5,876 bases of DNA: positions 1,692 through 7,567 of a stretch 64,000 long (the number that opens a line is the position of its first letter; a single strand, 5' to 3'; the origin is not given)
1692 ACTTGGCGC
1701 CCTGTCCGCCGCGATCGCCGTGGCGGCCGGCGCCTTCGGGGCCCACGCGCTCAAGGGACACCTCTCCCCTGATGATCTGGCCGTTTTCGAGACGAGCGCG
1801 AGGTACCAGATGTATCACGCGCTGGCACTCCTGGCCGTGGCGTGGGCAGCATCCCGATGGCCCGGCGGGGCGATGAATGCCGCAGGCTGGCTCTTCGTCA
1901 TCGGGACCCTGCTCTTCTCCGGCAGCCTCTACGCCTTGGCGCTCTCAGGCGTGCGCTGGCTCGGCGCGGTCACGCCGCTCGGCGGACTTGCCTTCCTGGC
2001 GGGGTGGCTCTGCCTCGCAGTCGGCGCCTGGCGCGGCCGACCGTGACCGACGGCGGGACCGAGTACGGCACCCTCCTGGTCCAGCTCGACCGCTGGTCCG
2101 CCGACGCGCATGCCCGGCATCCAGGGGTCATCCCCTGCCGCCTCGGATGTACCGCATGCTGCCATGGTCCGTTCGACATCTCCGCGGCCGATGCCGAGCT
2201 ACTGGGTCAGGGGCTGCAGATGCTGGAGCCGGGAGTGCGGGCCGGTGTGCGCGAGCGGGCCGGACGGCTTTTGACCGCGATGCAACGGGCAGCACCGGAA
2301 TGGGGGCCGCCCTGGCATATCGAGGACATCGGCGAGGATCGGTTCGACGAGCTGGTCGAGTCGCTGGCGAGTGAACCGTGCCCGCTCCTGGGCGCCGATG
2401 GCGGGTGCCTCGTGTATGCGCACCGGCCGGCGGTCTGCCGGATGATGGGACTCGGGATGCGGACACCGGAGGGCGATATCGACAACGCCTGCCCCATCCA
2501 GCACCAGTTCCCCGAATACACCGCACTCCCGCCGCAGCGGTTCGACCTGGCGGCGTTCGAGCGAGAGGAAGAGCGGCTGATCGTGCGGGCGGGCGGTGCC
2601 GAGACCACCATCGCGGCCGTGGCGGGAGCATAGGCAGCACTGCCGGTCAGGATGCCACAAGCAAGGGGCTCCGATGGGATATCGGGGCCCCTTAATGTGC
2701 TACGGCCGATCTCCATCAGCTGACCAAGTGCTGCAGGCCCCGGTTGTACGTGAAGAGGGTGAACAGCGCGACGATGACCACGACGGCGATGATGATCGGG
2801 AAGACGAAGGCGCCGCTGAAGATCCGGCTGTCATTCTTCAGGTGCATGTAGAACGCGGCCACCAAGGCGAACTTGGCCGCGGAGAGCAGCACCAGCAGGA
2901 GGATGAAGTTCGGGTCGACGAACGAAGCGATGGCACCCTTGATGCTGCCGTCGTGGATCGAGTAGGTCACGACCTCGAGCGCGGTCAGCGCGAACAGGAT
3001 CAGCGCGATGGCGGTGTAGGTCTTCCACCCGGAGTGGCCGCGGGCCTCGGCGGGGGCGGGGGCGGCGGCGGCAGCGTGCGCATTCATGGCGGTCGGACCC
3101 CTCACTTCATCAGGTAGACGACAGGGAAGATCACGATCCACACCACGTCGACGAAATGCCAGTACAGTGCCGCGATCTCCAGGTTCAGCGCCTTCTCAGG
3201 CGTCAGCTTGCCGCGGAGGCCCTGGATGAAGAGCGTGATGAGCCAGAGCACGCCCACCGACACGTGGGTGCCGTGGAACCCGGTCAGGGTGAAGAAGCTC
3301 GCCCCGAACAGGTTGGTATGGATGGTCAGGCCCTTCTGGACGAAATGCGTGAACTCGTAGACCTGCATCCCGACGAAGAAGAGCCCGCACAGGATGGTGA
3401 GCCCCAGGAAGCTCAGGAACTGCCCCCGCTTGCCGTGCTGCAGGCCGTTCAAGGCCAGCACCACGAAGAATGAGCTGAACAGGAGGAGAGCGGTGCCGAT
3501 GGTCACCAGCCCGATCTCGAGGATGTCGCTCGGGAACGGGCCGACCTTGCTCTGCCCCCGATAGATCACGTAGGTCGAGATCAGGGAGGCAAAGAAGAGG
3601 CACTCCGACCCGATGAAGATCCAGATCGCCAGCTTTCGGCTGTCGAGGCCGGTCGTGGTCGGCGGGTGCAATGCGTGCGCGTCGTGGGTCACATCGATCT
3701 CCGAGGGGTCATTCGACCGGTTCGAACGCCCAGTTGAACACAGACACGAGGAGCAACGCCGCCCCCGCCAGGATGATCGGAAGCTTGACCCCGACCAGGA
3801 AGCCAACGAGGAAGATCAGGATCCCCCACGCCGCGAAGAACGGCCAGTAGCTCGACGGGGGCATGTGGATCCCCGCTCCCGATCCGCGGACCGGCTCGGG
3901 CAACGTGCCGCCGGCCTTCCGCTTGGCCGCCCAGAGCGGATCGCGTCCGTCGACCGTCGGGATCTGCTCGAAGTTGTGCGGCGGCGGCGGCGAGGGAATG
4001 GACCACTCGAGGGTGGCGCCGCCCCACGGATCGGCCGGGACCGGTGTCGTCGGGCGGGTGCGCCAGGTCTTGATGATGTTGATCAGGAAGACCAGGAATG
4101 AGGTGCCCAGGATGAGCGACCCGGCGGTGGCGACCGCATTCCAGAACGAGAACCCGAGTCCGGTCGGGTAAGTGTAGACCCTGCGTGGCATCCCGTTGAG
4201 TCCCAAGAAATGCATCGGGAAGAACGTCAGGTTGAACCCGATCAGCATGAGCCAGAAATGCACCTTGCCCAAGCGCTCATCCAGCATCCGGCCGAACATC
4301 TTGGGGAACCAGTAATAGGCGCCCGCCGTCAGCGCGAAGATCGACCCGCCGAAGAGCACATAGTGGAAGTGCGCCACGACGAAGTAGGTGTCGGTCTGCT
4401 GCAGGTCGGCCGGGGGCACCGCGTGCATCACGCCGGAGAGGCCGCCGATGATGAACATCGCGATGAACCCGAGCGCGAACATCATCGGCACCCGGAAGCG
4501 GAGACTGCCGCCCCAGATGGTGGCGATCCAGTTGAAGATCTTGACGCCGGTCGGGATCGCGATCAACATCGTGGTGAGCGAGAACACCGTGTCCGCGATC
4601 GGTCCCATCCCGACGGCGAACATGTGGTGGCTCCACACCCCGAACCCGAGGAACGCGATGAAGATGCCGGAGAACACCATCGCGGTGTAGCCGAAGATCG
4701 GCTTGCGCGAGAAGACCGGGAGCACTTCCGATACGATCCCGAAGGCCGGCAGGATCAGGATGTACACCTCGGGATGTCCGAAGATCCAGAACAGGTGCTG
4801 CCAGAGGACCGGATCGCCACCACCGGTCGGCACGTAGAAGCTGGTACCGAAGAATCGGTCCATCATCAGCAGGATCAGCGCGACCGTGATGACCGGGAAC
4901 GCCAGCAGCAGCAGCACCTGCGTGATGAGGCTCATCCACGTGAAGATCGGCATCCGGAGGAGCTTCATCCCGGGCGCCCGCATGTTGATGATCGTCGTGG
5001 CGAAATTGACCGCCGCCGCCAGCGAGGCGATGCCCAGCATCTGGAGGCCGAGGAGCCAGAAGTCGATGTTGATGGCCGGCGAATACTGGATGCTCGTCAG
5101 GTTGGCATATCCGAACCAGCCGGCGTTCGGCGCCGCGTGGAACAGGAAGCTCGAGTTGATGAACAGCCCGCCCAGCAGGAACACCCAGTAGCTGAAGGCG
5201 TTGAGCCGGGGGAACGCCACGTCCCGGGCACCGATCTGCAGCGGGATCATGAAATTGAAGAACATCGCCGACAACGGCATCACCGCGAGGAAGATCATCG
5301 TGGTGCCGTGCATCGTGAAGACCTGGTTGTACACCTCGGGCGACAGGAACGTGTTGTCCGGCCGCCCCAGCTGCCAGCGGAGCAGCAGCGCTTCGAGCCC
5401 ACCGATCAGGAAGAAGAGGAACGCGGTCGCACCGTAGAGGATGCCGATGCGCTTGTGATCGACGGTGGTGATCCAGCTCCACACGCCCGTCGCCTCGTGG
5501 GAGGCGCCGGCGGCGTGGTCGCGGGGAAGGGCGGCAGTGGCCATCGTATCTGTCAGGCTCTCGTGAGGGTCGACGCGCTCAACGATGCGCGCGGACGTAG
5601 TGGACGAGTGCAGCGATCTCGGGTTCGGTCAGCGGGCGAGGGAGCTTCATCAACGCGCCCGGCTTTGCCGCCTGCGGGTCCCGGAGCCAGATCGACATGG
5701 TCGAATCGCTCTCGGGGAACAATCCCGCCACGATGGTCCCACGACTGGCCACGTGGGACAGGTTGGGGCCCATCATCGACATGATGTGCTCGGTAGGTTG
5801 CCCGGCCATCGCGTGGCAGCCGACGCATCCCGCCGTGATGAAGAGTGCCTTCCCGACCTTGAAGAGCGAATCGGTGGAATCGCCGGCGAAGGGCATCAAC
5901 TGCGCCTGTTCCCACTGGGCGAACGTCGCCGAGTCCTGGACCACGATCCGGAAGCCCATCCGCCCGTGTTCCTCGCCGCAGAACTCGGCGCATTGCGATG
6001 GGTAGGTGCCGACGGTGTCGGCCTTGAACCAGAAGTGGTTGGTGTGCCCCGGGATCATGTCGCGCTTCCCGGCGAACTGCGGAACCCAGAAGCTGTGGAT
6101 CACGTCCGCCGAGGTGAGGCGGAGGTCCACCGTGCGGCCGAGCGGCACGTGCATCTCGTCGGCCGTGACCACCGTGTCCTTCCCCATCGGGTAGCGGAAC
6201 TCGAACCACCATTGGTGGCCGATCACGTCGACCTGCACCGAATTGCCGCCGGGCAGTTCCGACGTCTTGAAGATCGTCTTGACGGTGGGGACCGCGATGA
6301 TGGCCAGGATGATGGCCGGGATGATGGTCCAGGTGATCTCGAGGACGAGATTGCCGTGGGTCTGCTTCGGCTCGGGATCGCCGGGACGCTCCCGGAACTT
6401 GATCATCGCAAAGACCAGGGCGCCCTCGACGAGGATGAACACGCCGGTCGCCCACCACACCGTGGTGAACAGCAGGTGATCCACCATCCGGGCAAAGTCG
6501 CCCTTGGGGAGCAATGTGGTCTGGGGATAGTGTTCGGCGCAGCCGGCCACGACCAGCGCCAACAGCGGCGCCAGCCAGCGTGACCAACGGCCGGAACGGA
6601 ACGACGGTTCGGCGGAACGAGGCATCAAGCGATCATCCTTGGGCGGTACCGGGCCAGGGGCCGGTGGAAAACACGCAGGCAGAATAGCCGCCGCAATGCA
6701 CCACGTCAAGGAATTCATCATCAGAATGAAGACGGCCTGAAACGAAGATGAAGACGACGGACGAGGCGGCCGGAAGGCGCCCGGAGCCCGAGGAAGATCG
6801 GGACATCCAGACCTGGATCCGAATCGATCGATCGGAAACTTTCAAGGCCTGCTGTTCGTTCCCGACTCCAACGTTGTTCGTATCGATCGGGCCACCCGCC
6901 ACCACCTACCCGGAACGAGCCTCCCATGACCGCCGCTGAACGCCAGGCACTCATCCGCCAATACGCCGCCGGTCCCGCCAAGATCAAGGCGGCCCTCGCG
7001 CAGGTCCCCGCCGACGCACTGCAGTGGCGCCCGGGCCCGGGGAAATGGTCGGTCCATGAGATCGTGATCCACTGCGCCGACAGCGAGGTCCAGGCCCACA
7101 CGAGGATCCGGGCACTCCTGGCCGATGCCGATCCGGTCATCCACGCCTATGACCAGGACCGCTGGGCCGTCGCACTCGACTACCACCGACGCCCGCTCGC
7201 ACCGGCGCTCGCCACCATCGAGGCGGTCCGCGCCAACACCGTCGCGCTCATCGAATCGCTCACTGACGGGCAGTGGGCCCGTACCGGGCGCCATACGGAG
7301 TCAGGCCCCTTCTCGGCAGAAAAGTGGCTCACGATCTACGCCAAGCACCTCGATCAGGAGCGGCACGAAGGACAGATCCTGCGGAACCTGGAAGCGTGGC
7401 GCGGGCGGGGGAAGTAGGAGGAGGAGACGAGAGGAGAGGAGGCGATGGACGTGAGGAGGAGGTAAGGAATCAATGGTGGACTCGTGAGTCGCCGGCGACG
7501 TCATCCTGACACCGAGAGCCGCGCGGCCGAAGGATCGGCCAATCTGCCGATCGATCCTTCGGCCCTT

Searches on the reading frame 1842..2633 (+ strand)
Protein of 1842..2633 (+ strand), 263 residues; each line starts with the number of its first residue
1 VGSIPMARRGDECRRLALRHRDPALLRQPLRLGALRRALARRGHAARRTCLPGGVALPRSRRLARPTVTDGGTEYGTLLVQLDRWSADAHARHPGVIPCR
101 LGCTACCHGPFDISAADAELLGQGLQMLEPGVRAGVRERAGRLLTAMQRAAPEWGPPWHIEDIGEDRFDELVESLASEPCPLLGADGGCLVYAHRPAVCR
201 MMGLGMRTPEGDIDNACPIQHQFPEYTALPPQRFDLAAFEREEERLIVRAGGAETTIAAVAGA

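Call 87: search_protein_families(library=pfam, proteins=[window:1842-2633:+], max_evalue=0.0001)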
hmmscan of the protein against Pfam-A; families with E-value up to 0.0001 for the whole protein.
window:1842-2633:+ (263 aa): 1 family
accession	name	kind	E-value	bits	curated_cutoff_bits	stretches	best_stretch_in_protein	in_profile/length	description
PF03692.20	CxxCxxCC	-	8.2e-06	26.9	23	1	99-202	2-69/85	Putative zinc- or iron-chelating domain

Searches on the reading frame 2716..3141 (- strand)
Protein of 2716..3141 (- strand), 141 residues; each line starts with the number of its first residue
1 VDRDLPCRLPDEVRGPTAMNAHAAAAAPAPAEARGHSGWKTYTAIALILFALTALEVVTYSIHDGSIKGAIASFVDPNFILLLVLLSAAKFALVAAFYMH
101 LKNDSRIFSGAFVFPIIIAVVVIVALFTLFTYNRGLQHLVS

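Call 40: search_protein_families(library=pfam, proteins=[window:2716-3141:-], max_evalue=0.001)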
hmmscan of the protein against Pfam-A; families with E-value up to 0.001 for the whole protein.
window:2716-3141:- (141 aa): 1 family
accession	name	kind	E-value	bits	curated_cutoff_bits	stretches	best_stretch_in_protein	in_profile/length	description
PF03626.19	COX4_pro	-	1.3e-10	42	28.9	1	44-124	2-72/72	Prokaryotic Cytochrome C oxidase subunit IV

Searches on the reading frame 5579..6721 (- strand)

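Call 40: search_protein_families(library=pfam, proteins=[window:5579-6721:-], max_evalue=0.001)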
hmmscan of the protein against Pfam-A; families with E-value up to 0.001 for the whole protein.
window:5579-6721:- (380 aa): 3 families
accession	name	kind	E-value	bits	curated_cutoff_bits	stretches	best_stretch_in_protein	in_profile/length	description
PF00116.26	COX2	-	6.7e-17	61.9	22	1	188-260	46-116/120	Cytochrome C oxidase subunit II, periplasmic domain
PF02790.20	COX2_TM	-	5.4e-12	46.2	22.8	1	80-147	19-86/88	Cytochrome C oxidase subunit II, transmembrane domain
PF00034.26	Cytochrom_C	-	1.5e-09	39.4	21.3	1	290-378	4-88/90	Cytochrome c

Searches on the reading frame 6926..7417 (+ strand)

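Call 40: search_protein_families(library=pfam, proteins=[window:6926-7417:+], max_evalue=0.001)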
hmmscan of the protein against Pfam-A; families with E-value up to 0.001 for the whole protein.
window:6926-7417:+ (163 aa): 2 families
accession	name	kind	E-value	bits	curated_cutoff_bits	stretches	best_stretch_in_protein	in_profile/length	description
PF12867.12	DinB_2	-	1.3e-18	68.1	24.8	1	13-144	2-123/128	DinB superfamily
PF05163.17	DinB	-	0.00052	20.5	23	1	18-152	17-139/165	DinB family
